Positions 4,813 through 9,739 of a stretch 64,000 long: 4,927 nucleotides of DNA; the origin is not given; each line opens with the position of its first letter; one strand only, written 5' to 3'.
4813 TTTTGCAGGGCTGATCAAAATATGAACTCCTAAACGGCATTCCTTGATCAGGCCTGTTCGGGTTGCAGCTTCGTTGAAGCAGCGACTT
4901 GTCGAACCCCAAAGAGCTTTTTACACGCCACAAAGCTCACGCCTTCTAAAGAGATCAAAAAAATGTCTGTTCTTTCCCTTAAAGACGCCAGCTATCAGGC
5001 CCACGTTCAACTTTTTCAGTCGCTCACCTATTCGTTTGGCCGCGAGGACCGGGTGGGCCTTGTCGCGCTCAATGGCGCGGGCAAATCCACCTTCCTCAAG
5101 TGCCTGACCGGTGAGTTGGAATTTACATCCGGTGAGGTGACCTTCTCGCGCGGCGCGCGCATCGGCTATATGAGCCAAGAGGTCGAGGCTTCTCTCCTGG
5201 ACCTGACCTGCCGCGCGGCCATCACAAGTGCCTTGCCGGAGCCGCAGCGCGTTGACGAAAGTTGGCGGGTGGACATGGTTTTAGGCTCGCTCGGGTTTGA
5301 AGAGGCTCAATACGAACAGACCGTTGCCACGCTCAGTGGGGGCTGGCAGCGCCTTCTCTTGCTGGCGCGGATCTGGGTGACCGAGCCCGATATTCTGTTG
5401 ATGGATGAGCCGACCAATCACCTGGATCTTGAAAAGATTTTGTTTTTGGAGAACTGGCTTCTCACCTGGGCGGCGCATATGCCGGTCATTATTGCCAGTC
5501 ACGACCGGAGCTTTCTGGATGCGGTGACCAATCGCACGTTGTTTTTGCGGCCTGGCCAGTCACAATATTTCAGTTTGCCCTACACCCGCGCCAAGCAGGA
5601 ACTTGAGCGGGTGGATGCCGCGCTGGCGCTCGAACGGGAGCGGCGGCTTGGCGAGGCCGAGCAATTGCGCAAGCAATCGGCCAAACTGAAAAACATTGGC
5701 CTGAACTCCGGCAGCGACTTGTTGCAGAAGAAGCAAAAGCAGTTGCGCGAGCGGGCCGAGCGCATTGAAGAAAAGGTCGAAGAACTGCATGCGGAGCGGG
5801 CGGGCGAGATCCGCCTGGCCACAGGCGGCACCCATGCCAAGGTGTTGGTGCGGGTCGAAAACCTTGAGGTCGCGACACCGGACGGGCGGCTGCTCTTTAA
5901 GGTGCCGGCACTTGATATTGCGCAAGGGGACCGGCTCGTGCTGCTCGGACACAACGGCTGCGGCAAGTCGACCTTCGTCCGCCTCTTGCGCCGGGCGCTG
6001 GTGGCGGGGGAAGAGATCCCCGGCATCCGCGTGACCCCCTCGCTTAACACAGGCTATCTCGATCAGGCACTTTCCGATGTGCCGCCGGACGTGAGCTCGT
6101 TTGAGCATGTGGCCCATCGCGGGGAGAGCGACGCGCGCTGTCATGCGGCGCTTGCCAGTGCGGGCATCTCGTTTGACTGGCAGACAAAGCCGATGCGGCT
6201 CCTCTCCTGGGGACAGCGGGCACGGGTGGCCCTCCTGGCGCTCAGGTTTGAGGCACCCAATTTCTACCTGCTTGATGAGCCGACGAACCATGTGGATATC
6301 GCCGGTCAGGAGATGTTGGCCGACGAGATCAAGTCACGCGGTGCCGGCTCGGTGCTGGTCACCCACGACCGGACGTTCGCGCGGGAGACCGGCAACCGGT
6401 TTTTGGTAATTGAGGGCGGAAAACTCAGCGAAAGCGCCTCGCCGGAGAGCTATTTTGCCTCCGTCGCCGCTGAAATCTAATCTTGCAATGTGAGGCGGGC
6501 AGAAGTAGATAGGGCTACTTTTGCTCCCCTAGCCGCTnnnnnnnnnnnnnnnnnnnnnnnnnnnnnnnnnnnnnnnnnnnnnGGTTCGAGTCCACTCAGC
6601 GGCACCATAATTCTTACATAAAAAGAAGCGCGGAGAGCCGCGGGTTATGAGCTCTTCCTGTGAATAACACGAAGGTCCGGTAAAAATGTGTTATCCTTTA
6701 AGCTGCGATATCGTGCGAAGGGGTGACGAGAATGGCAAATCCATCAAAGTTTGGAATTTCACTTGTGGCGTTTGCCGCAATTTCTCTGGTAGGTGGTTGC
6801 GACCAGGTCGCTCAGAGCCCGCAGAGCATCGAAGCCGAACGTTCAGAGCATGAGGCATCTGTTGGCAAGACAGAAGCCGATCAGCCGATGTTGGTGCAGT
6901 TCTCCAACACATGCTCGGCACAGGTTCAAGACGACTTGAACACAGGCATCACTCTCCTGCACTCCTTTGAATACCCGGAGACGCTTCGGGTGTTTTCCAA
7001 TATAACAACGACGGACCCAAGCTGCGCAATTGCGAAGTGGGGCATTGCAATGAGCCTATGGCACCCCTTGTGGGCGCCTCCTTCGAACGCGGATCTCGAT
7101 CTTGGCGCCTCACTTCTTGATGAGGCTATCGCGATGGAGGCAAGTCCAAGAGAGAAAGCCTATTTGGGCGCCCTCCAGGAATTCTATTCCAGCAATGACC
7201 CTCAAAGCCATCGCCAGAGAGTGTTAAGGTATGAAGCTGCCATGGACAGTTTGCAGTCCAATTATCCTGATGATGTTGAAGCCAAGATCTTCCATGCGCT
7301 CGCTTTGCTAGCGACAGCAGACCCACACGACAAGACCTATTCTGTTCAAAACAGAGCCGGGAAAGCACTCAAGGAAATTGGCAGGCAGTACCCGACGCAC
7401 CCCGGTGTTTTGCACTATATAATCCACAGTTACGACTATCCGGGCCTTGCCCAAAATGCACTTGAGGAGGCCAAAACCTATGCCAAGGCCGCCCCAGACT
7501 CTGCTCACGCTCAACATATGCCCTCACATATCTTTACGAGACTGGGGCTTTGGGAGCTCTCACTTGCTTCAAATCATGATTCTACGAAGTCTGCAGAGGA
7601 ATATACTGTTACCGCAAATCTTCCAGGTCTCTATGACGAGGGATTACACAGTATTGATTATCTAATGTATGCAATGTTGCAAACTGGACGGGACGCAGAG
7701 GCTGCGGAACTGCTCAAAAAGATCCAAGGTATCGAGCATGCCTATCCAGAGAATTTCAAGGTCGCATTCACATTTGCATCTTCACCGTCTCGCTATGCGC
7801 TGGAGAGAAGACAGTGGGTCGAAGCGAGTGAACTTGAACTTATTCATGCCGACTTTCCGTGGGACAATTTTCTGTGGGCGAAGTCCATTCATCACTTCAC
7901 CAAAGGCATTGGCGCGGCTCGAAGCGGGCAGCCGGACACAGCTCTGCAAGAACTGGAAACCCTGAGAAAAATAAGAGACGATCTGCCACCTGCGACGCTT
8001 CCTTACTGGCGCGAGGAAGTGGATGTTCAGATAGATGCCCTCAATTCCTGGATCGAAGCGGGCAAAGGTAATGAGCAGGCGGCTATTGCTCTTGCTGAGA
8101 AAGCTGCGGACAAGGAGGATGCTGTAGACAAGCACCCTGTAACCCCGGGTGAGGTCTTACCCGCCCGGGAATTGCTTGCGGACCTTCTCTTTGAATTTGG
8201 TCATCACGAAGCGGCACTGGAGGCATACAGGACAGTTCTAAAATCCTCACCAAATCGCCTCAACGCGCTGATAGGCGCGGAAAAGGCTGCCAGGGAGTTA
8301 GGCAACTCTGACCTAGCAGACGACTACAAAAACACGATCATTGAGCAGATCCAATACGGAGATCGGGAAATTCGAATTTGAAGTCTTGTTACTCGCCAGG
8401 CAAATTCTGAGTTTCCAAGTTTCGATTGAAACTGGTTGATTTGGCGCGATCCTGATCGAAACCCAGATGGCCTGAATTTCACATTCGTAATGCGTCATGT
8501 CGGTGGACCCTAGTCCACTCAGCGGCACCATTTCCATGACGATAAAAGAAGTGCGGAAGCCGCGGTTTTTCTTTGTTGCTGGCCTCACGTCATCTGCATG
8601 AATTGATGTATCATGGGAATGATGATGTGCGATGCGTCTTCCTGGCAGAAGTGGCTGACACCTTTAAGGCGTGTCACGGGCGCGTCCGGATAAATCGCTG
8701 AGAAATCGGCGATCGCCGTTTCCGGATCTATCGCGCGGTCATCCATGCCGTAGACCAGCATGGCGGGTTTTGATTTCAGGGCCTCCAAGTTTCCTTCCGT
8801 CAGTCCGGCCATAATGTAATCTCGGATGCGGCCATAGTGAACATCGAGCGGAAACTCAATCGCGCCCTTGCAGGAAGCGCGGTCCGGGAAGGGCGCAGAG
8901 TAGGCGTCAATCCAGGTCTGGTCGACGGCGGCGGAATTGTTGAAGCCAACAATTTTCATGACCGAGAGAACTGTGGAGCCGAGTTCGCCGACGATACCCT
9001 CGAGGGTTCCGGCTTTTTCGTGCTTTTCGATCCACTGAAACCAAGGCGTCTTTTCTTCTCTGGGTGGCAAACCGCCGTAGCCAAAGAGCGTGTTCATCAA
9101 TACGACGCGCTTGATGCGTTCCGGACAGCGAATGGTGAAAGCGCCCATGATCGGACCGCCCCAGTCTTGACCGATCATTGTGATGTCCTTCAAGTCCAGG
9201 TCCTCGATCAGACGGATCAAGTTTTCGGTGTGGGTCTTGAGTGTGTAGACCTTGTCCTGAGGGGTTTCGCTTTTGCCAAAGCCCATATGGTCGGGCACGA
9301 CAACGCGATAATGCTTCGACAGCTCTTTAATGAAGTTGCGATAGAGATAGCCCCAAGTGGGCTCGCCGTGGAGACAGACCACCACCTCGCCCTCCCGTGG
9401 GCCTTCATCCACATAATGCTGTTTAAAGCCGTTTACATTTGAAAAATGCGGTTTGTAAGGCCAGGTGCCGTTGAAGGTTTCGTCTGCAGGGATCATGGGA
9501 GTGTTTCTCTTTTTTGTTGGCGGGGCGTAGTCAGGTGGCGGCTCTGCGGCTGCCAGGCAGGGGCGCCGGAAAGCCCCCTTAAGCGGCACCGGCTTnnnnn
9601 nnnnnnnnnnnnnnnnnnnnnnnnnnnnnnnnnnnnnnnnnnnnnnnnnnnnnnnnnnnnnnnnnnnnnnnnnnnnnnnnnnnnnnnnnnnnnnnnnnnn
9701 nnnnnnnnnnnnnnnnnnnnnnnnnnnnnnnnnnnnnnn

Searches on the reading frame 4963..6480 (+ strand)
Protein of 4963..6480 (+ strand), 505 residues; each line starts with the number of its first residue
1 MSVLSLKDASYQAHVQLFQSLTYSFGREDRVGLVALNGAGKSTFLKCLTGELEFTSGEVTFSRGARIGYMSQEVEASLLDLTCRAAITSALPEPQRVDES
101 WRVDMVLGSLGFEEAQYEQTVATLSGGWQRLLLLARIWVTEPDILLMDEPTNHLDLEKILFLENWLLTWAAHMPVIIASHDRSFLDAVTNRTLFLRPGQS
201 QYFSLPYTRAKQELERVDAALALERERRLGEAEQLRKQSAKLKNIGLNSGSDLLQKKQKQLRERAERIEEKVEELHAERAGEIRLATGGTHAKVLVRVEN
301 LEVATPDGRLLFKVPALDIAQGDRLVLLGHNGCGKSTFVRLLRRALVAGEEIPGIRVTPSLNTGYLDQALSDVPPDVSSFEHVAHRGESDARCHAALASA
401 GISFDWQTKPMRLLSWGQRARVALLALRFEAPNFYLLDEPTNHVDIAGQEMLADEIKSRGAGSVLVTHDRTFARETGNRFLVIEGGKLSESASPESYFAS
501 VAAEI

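Call 70: search_protein_families(library=pfam, proteins=[window:4963-6480:+], max_evalue=0.0001)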
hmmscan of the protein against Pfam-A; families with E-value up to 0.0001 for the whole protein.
window:4963-6480:+ (505 aa): 5 families
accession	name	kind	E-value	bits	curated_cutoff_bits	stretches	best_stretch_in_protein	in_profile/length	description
PF00005.33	ABC_tran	-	1e-41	143.2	25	2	19-152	2-137/137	ABC transporter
PF13304.12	AAA_21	-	9.5e-12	46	27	0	114-181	228-299/304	AAA domain, putative AbiEii toxin, Type IV TA system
PF02463.25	SMC_N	-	3.5e-07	30.3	40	0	413-475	136-204/220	RecF/RecN/SMC N terminal domain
PF13476.12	AAA_23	-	1.2e-05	26.5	27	0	326-346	23-43/201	AAA domain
PF03308.22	MeaB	-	2.9e-05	23.7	23.1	0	12-53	17-58/273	Methylmalonyl Co-A mutase-associated GTPase MeaB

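Call 72: find_encoding_contigs(protein=window:4963-6477:+, flank=5000, max_places=10)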
Protein window:4963-6477:+ (505 aa): no gene with exactly this product is on record in the collection.

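Call 89: search_protein_families(library=padloc, proteins=[window:4963-6480:+], max_evalue=0.00001)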
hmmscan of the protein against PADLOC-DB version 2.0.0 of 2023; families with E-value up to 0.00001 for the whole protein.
window:4963-6480:+ (505 aa): 4 families
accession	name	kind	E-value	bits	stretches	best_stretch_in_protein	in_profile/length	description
PDLC04135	mad3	-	5.4e-43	145.9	2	115-199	254-341/374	mads_3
PDLC02980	AriA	-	3.2e-13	48.3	0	87-183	203-301/304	-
PDLC04164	AriA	-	5e-12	43.9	0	120-183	168-234/253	-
PDLC04140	mad8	-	3.4e-08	31.4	0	309-342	15-47/314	mads_8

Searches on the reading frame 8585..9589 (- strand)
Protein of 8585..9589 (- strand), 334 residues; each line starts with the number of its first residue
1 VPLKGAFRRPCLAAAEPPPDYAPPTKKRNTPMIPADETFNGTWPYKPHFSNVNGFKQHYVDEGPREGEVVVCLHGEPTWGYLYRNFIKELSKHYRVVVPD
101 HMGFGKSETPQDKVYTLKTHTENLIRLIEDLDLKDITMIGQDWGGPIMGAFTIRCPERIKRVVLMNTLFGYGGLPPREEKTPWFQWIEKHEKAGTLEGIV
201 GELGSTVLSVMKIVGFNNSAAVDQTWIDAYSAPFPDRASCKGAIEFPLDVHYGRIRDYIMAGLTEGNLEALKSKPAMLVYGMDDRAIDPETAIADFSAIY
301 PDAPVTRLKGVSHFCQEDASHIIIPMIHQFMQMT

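Call 70: search_protein_families(library=pfam, proteins=[window:8585-9589:-], max_evalue=0.0001)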
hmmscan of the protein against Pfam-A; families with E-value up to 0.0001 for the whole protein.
window:8585-9589:- (334 aa): 3 families
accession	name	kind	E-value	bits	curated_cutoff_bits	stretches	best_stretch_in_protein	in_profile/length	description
PF00561.26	Abhydrolase_1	-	2e-27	96.9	25.8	1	69-180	2-103/245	alpha/beta hydrolase fold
PF12697.13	Abhydrolase_6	-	1.5e-13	52.4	26.3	1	70-318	1-209/217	Alpha/beta hydrolase family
PF12146.15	Hydrolase_4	-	8.8e-10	38.7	27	1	68-172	5-114/239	Serine aminopeptidase, S33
